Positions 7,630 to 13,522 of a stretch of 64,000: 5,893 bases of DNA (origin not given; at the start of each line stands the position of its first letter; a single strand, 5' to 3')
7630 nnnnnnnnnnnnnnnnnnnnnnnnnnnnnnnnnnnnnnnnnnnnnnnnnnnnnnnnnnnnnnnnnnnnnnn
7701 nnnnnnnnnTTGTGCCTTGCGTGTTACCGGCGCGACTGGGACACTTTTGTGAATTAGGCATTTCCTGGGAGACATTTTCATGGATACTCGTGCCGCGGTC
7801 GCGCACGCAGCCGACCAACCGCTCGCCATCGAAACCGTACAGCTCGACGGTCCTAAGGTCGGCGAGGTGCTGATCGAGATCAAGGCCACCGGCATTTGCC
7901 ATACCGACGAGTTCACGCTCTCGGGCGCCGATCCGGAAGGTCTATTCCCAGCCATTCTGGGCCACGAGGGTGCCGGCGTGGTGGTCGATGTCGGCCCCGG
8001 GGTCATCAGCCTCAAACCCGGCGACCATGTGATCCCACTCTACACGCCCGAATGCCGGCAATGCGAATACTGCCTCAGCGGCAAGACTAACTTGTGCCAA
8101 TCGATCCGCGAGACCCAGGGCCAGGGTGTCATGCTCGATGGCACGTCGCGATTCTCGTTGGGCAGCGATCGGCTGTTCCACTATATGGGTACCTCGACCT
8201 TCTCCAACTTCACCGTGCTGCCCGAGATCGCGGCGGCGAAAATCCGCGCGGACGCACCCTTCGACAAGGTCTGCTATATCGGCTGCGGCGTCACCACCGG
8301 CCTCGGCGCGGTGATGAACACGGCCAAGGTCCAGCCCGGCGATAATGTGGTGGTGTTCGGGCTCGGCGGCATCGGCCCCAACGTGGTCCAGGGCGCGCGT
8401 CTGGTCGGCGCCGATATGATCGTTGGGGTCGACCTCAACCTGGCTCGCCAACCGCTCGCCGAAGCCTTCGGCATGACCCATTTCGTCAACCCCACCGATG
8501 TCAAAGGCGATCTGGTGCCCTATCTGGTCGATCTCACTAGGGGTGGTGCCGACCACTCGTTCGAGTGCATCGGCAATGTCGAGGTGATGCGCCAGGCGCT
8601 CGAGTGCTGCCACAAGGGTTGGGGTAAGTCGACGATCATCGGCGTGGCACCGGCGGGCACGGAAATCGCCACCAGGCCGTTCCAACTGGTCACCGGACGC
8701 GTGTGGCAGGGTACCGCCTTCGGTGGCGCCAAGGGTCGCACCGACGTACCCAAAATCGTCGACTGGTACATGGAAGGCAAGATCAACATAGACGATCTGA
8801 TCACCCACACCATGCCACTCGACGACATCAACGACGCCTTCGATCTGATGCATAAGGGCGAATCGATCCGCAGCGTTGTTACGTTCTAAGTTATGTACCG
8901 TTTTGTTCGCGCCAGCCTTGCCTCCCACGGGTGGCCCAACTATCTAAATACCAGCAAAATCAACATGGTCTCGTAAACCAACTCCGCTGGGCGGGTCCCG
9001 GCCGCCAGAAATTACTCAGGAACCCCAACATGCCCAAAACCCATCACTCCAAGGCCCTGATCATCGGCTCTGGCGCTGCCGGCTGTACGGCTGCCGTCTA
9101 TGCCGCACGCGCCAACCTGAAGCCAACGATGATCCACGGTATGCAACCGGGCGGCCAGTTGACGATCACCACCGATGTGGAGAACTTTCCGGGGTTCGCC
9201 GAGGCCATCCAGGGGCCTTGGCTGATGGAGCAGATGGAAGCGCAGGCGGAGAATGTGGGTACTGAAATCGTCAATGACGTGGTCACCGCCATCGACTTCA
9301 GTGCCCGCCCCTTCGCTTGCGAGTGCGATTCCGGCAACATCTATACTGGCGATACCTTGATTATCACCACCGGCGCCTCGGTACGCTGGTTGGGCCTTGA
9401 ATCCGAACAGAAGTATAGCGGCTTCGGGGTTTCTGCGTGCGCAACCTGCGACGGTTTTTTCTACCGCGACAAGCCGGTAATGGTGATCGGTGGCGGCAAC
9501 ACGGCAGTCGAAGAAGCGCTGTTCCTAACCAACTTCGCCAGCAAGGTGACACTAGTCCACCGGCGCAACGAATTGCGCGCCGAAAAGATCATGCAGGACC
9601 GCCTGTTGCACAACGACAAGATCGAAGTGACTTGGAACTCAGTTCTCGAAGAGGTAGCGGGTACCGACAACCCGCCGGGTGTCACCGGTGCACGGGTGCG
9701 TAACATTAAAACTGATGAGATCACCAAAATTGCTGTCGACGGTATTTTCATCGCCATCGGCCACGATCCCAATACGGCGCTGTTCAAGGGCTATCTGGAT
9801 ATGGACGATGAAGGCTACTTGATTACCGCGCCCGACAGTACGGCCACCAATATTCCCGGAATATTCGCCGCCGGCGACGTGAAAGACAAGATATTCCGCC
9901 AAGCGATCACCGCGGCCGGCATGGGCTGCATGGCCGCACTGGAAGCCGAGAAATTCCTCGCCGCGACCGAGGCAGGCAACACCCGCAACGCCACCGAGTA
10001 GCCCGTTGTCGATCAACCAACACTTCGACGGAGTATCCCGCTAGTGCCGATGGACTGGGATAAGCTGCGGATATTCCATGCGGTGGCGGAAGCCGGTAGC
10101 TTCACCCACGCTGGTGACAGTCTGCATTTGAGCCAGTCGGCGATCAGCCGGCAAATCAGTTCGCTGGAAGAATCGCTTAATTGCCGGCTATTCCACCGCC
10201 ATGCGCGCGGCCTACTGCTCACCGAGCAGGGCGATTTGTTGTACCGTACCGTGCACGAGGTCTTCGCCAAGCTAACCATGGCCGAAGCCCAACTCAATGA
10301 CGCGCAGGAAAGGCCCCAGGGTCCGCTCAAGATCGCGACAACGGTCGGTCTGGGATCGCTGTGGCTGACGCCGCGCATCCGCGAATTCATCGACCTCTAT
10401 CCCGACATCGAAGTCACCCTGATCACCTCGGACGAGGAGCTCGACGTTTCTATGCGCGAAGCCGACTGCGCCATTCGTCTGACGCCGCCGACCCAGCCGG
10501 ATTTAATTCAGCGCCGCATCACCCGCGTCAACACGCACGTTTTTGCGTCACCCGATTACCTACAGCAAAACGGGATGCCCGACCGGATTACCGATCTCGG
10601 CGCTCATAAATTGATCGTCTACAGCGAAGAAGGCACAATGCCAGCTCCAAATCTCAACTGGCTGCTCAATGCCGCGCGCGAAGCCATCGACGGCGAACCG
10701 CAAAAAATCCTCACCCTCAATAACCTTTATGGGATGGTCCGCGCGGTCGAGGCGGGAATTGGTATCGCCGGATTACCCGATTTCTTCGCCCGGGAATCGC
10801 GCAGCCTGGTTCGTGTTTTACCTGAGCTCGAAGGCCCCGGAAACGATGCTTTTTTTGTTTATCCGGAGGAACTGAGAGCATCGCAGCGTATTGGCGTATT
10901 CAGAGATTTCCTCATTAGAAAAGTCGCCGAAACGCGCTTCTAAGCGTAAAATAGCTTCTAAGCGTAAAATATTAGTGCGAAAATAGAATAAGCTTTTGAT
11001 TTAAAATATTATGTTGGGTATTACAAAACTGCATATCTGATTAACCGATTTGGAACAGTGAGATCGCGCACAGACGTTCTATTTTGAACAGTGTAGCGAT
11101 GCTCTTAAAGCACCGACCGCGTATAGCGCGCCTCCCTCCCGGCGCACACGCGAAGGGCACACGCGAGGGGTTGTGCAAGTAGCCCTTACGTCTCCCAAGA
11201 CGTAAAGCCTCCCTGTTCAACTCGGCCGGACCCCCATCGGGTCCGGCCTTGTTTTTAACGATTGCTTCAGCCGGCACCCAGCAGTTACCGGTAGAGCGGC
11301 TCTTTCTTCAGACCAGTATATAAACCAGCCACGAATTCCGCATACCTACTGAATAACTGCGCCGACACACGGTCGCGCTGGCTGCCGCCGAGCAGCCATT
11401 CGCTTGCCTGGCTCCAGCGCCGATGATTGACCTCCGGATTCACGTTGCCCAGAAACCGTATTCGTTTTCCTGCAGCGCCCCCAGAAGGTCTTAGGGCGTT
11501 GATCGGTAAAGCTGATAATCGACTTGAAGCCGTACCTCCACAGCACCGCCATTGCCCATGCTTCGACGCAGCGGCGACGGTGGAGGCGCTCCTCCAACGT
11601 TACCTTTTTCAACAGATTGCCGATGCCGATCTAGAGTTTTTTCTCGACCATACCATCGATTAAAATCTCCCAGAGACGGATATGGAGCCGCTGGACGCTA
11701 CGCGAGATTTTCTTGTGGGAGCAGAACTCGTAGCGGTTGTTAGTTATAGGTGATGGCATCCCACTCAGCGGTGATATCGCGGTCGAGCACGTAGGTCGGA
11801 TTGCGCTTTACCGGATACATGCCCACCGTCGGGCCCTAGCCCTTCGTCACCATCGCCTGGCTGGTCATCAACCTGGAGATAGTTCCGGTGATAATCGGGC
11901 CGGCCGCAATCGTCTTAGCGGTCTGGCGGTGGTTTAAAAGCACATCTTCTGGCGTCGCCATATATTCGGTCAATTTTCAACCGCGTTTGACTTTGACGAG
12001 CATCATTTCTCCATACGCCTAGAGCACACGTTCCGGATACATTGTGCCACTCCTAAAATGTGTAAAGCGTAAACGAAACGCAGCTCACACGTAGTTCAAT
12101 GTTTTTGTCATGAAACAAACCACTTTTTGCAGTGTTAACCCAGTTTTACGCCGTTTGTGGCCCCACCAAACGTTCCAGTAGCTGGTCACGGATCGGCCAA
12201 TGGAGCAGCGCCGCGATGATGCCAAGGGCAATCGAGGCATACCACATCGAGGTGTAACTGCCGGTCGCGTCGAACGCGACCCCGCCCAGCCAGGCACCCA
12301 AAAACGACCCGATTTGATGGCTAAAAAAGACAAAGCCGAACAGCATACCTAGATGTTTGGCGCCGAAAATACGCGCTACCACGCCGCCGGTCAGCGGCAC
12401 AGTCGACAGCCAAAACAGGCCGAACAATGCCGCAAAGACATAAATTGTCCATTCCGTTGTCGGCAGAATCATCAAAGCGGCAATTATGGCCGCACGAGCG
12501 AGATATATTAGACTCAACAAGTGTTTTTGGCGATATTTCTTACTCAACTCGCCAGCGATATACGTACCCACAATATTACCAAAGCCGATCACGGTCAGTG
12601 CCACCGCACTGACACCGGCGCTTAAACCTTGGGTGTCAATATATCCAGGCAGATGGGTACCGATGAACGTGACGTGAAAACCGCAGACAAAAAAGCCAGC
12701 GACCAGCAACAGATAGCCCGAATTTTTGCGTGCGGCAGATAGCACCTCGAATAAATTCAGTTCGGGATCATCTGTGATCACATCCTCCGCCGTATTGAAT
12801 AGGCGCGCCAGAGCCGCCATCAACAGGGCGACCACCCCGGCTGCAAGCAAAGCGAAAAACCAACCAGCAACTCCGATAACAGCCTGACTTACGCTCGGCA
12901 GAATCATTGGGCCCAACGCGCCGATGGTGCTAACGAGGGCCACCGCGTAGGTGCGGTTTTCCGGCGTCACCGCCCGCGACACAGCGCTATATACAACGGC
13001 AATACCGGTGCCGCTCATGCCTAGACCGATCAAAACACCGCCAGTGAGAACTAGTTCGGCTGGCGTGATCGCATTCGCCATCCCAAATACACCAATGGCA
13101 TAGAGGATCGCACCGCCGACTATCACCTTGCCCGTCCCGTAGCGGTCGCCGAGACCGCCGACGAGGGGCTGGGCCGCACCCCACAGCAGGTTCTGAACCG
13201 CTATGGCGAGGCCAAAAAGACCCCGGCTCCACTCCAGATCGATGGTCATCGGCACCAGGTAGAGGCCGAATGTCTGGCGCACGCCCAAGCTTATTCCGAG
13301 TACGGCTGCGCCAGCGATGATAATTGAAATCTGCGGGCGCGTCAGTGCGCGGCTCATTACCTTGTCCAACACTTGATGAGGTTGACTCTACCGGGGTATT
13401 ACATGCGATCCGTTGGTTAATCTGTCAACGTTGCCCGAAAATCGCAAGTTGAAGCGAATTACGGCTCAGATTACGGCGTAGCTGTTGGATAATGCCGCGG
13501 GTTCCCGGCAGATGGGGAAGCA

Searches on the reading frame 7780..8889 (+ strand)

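Call 69: search_protein_families(library=pfam, proteins=[window:7780-8889:+], max_evalue=0.000001)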
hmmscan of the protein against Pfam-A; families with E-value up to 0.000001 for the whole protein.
window:7780-8889:+ (369 aa): 3 families
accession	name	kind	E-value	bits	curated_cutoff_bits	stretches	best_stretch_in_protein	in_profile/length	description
PF00107.32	ADH_zinc_N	-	7.1e-23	81.4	31.8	1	197-329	1-126/129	Zinc-binding dehydrogenase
PF08240.17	ADH_N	-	3.4e-22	79.1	23.5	1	28-117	3-87/104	Alcohol dehydrogenase GroES-like domain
PF13602.12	ADH_zinc_N_2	-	8.9e-07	30.3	27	0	242-362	11-128/134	Zinc-binding dehydrogenase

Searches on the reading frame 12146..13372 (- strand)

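Call 31: search_protein_families(library=pfam, proteins=[window:12146-13372:-], max_evalue=0.00001)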
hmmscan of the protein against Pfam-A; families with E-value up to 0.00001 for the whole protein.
window:12146-13372:- (408 aa): 3 families
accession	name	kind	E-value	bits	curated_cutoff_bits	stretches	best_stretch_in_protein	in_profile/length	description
PF07690.21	MFS_1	-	3.2e-38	132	33.4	1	27-326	7-313/347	Major Facilitator Superfamily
PF12832.13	MFS_1_like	-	2.7e-08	33.7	25.2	0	175-372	165-367/373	MFS_1 like family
PF06779.20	MFS_4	-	4.3e-06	26.8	26.3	1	214-390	188-362/364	Uncharacterised MFS-type transporter YbfB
